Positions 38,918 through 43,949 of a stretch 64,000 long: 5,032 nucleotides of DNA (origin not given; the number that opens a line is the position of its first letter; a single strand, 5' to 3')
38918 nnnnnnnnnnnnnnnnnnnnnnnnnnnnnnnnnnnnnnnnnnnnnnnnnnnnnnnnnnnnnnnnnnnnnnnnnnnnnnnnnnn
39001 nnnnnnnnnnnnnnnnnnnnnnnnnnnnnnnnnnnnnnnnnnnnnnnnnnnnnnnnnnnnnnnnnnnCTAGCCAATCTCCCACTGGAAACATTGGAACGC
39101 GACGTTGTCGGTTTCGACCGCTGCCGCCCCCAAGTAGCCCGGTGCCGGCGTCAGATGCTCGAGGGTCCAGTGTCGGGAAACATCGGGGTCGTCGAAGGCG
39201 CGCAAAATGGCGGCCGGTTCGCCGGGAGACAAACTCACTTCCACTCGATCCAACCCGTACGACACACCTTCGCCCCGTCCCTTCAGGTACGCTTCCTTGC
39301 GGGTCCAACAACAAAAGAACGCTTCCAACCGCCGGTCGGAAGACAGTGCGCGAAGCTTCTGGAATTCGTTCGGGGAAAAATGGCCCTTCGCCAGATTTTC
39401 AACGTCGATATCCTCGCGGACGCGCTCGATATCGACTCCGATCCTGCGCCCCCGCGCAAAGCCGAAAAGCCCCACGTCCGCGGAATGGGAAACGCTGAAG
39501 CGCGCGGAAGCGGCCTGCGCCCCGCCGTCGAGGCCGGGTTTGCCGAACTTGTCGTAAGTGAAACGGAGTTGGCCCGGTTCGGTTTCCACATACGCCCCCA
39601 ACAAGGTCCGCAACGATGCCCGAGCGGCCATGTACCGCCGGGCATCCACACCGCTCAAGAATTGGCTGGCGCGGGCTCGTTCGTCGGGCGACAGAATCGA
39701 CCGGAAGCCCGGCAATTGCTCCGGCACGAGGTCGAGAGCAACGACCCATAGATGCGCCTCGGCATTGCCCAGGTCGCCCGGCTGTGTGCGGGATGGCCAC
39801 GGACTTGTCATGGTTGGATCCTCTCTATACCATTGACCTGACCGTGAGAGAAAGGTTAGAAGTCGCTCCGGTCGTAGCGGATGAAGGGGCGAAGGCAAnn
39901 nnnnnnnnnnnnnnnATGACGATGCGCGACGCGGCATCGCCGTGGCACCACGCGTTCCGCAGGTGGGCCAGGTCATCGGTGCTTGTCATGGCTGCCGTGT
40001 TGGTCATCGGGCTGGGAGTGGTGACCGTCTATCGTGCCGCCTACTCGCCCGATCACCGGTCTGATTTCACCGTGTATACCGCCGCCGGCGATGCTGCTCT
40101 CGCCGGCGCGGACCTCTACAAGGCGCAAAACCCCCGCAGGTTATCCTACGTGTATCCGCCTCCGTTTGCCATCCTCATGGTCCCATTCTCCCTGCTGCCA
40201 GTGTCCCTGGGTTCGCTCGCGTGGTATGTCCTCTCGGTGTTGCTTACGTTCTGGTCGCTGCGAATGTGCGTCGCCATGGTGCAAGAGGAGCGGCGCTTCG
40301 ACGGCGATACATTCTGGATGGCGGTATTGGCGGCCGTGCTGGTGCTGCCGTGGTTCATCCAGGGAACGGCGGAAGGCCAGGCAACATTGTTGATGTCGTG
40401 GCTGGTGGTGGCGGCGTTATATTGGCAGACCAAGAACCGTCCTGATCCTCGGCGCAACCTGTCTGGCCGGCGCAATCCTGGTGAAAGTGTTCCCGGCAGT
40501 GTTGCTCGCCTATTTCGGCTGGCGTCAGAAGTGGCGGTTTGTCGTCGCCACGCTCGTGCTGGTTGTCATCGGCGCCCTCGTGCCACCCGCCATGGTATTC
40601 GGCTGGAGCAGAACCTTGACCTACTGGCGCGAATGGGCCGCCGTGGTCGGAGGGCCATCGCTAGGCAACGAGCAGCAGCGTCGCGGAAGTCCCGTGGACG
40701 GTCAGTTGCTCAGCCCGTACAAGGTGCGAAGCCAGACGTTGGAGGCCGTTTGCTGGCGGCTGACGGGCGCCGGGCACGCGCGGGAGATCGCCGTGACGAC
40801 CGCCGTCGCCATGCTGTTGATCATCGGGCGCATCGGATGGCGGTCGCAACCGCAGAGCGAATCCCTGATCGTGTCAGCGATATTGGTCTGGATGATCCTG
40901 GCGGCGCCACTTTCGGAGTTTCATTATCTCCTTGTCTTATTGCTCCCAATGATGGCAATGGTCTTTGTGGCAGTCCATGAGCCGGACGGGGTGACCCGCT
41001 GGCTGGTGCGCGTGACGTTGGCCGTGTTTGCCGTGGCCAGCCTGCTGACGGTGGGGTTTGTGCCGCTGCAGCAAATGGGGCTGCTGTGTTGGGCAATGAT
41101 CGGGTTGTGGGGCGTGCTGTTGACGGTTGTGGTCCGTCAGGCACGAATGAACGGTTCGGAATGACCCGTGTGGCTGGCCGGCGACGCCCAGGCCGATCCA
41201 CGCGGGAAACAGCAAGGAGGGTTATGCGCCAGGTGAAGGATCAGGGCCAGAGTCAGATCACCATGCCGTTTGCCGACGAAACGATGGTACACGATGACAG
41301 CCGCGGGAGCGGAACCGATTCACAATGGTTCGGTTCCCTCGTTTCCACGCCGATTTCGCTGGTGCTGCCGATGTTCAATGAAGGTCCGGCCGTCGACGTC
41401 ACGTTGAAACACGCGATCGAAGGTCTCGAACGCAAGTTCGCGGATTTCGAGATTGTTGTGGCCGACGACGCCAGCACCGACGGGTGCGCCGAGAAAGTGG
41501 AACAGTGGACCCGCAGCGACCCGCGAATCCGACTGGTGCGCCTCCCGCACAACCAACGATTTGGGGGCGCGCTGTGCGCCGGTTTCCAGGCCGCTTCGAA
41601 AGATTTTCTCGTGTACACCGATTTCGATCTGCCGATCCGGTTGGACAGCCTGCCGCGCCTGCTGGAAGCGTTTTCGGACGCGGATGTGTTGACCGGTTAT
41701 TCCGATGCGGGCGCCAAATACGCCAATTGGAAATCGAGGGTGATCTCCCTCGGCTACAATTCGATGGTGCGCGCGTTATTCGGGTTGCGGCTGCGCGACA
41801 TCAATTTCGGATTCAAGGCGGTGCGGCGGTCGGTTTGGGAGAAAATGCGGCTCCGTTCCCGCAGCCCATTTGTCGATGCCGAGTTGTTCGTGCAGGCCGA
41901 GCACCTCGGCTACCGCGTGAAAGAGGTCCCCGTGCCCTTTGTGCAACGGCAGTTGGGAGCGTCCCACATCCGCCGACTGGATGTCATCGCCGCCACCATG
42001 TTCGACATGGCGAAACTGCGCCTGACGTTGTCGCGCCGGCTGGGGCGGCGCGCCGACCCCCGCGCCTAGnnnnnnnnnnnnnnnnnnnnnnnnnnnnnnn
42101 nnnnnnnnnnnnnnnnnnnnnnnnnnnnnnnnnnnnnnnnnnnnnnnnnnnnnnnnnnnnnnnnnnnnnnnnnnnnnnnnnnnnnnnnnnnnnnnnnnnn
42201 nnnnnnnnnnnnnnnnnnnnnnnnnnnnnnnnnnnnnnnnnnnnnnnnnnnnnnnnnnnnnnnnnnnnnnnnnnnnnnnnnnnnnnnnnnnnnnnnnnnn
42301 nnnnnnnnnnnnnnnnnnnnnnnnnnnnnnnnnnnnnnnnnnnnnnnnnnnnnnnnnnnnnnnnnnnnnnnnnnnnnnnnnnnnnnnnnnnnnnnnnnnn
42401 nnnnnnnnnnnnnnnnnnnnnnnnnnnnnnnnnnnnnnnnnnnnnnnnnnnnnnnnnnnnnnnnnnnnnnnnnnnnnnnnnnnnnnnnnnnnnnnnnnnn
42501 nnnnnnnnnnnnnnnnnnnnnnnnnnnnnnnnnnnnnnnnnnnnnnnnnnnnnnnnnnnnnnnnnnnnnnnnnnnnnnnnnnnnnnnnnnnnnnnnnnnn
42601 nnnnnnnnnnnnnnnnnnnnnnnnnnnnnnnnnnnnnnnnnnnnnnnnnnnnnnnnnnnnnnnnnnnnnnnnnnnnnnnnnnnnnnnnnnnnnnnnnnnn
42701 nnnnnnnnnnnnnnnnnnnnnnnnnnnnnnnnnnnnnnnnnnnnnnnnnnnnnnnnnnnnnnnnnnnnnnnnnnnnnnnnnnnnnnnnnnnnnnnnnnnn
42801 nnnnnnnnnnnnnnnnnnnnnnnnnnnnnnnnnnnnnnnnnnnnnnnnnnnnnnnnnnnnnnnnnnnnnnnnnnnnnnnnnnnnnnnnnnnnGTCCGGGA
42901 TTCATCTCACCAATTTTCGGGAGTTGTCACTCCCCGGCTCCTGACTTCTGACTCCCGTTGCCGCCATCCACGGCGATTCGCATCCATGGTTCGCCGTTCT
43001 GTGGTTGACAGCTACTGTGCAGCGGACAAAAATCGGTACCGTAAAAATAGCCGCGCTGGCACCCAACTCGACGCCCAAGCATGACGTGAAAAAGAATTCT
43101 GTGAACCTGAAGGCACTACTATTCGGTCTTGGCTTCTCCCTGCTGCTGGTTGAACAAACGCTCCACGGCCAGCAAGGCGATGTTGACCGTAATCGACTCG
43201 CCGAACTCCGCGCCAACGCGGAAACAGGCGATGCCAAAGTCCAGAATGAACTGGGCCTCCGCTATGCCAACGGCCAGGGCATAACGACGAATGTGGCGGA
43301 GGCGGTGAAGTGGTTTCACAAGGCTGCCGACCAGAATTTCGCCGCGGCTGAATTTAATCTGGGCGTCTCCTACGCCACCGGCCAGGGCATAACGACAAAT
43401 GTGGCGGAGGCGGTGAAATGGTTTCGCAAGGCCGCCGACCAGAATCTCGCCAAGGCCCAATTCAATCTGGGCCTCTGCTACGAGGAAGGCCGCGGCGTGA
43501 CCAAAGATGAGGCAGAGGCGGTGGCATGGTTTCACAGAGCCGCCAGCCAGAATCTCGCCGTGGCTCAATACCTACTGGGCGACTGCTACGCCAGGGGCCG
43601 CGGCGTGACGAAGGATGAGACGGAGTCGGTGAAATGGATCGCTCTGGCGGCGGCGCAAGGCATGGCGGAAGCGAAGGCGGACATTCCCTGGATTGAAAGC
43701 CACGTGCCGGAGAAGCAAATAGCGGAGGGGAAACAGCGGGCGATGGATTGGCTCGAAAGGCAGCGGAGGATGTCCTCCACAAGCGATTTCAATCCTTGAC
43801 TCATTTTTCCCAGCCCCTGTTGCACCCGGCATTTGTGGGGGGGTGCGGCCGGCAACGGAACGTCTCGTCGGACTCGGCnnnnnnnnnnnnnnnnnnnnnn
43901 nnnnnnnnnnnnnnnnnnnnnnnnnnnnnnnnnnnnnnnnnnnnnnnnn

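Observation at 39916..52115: Lipid-linked amino-sugar module (GT87-like GT-C + GT2 + YdjC deacetylase) adjacent to an array of polytopic-membrane/TPR paralogs with TMTC-like architecture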

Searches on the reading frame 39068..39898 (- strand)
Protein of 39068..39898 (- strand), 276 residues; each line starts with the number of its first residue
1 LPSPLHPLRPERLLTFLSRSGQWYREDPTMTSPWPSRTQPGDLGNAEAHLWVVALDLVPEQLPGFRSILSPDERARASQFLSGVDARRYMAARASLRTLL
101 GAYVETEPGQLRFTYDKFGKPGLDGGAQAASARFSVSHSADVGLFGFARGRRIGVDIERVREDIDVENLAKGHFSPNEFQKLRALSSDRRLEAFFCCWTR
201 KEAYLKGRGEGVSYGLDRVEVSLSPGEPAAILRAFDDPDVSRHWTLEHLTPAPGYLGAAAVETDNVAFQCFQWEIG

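Call 31: search_protein_families(library=pfam, proteins=[window:39068-39898:-], max_evalue=0.0001)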
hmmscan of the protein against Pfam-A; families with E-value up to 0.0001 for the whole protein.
window:39068-39898:- (276 aa): 2 families
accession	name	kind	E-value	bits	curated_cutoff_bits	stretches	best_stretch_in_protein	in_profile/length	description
PF01648.25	ACPS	-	1.8e-17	63.8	25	1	152-255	1-106/111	4'-phosphopantetheinyl transferase superfamily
PF22624.1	AASDHPPT_N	-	7.5e-08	33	27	1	65-141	13-91/100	4'-phosphopantetheinyl transferase, N-terminal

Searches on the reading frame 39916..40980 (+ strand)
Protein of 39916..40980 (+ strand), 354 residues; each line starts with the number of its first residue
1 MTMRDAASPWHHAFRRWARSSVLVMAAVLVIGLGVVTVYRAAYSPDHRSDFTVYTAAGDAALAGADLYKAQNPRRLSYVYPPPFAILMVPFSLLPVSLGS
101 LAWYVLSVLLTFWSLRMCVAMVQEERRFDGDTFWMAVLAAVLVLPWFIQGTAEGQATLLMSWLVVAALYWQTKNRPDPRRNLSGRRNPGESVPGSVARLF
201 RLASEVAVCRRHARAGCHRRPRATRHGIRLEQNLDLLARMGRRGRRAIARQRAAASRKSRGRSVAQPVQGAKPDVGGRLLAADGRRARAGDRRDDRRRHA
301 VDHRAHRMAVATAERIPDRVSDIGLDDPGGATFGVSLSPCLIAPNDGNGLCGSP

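Call 6: search_protein_families(library=pfam, proteins=[window:39916-40980:+], max_evalue=0.01)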
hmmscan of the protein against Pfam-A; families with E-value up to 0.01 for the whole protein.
window:39916-40980:+ (354 aa): 1 family
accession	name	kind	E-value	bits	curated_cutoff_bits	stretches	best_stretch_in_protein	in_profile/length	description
PF09594.16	GT87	-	8e-15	55.7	25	1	78-177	1-97/237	Glycosyltransferase family 87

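Call 8: search_protein_families(library=ncbifam, proteins=[window:39916-40980:+], max_evalue=1)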
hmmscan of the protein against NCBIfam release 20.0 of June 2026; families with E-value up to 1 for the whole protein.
window:39916-40980:+ (354 aa): 2 families
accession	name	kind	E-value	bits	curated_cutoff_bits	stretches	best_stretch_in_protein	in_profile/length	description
NF009915.0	PRK13375.1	equivalog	1.3e-06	27.2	413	1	21-169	29-183/425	mannosyltransferase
NF047440.1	LA3751_2_3_fam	subfamily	0.2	10.4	200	1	73-129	74-130/460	LA_3751/LA_3752 family putative glycosyltransferase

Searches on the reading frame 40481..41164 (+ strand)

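Call 6: search_protein_families(library=pfam, proteins=[window:40481-41164:+], max_evalue=0.01)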
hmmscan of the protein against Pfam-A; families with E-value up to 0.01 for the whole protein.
window:40481-41164:+ (227 aa): 1 family
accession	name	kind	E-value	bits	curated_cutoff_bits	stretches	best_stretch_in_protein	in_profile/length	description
PF09594.16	GT87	-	0.00018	21.8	25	1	2-143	110-237/237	Glycosyltransferase family 87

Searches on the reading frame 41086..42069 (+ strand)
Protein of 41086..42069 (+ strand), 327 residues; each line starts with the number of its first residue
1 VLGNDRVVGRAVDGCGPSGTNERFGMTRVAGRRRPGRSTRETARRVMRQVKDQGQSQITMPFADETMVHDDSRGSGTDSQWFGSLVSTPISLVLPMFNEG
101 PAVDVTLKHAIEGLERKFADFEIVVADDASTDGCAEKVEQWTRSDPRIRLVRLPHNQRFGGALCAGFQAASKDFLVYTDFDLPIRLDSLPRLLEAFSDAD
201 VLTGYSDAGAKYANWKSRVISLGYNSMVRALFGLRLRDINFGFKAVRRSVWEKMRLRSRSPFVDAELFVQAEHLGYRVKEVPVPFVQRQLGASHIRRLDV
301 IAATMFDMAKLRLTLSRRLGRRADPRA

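Call 6: search_protein_families(library=pfam, proteins=[window:41086-42069:+], max_evalue=0.01)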
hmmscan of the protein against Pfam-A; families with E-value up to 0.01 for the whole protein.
window:41086-42069:+ (327 aa): 2 families
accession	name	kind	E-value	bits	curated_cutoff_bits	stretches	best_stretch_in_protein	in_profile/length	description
PF00535.33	Glycos_transf_2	-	5.7e-24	85.4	23.3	1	91-253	1-166/168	Glycosyl transferase family 2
PF13641.12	Glyco_tranf_2_3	-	0.00069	20.1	27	1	90-291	3-214/230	Glycosyltransferase like family 2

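Call 8: search_protein_families(library=ncbifam, proteins=[window:41086-42069:+], max_evalue=1)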
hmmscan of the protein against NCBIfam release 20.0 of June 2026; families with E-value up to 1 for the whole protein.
window:41086-42069:+ (327 aa): 19 families
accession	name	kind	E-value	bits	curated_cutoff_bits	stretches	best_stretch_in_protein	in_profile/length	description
NF007986.1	PRK10714.1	equivalog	1.1e-14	54.2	529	1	90-310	8-224/316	undecaprenyl-phosphate 4-deoxy-4-formamido-L-arabinose transferase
TIGR03937.1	PgaC_IcaA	equivalog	2.2e-14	53.2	422.3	1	88-199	45-153/407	poly-beta-1,6-N-acetyl-D-glucosamine synthase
NF041391.1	DPhHxTase_Halo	equivalog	4.4e-13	48.7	375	1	97-293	4-190/213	dolichyl-phosphate hexose transferase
NF047588.1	GlcsyltransPgfSStrep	equivalog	1e-10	41.4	500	1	90-292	3-202/308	glycosyltransferase PgfS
TIGR03965.1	mycofact_glyco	equivalog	4.7e-10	38.9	280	1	88-201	74-184/467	mycofactocin biosynthesis glycosyltransferase MftF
NF053739.1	GlytfEpsEBac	equivalog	5.7e-10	38.6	450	1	104-200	13-114/265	glycosyltransferase EpsE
NF047683.1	TeichurnBiosyTuaG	equivalog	1.9e-09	37.5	400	1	90-198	8-113/252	teichuronic acid biosynthesis protein TuaG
NF007482.0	PRK10073.1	equivalog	7.1e-09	35.1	423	1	89-197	7-111/334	glycosyltransferase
TIGR04182.1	glyco_TIGR04182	equivalog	2.3e-08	33.8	325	1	91-310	3-219/293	S-layer glycoprotein N-glycosyltransferase AglJ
NF050050.1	ProtGlycPglI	equivalog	2.6e-07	30.3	500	1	91-192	5-104/306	GalNAc(5)-diNAcBac-PP-undecaprenol beta-1,3-glucosyltransferase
TIGR04242.1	nodulat_NodC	equivalog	5.3e-07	28.9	550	1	86-224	46-186/395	chitooligosaccharide synthase NodC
NF045692.1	OglycostaseCruG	equivalog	1.8e-06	27.1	600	1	89-152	42-102/386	2'-O-glycosyltransferase CruG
NF058614.1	PPMAGASynPpgS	equivalog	8.4e-06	25.4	370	1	92-288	4-199/226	polyprenyl-phospho-N-acetylgalactosaminyl synthase PpgS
NF041875.1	EPS_EpsD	equivalog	1.9e-05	24.3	370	1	90-195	1-103/325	exopolysaccharide biosynthesis glycosyltransferase EpsD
NF010496.0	PRK13915.1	equivalog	6.1e-05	22.3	262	1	88-182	31-127/307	glucosyl-3-phosphoglycerate synthase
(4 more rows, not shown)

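Call 70: search_solved_structures(query=window:41224-42066:+, max_evalue=0.001)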
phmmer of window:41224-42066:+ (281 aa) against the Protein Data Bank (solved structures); distinct sequences matched with E-value up to 0.001: 13.
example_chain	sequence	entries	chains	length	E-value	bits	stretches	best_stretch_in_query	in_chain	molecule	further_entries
5mlz_A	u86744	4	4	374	4.7e-15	59.2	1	27-251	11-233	Dolichol monophosphate mannose synthase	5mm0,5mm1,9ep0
8vxh_A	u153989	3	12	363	1.8e-13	54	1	28-268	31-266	Undecaprenyl-phosphate 4-deoxy-4-formamido-L-arabinose transferase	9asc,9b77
9hwj_A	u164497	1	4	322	4.5e-13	52.7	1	43-266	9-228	Undecaprenyl-phosphate 4-deoxy-4-formamido-L-arabinose transferase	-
9bhc_C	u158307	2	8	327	1e-12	51.6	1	43-268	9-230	Undecaprenyl-phosphate 4-deoxy-4-formamido-L-arabinose transferase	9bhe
2z87_A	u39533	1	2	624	7.8e-09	38.8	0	38-136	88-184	Chondroitin synthase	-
2z86_A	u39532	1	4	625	7.8e-09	38.8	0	38-136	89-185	Chondroitin synthase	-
6yv7_B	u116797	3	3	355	4.2e-07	33.2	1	44-145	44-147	Glycosyl transferase, family 2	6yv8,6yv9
6yv7_A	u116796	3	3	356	4.2e-07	33.2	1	44-145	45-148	Glycosyl transferase, family 2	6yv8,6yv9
5eke_A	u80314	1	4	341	1.1e-06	31.8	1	25-153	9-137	Uncharacterized glycosyltransferase sll0501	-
5ekp_C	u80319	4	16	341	1.1e-06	31.8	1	25-153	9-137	Uncharacterized glycosyltransferase sll0501 | Glycosyltransferase sll0501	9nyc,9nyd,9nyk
9nye_A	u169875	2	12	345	1.1e-06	31.8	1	25-153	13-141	Glycosyltransferase sll0501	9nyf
5hea_A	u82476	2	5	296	1.7e-05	27.9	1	44-149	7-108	Putative glycosyltransferase (GalT1)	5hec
3bcv_A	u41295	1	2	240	0.00013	25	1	43-140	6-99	Putative glycosyltransferase protein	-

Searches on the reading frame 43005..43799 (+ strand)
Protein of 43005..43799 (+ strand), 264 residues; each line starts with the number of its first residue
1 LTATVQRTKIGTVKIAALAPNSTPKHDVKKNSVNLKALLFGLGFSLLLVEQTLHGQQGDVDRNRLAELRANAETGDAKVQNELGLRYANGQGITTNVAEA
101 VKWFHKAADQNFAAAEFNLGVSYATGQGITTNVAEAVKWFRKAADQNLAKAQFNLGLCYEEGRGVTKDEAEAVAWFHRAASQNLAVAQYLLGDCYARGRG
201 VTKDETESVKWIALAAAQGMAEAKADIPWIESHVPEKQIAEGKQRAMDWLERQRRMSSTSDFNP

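Call 6: search_protein_families(library=pfam, proteins=[window:43005-43799:+], max_evalue=0.01)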
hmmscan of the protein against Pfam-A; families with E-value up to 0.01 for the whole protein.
window:43005-43799:+ (264 aa): 3 families
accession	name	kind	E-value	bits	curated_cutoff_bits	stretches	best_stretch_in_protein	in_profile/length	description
PF08238.18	Sel1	-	2.1e-42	142.5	30.7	4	149-183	1-35/36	Sel1 repeat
PF20023.5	WSLR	-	4.7e-05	24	27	0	157-173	11-27/39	Wolframin Sel1-like repeat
PF13174.12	TPR_6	-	0.0035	18.3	26.3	0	151-174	2-21/33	Tetratricopeptide repeat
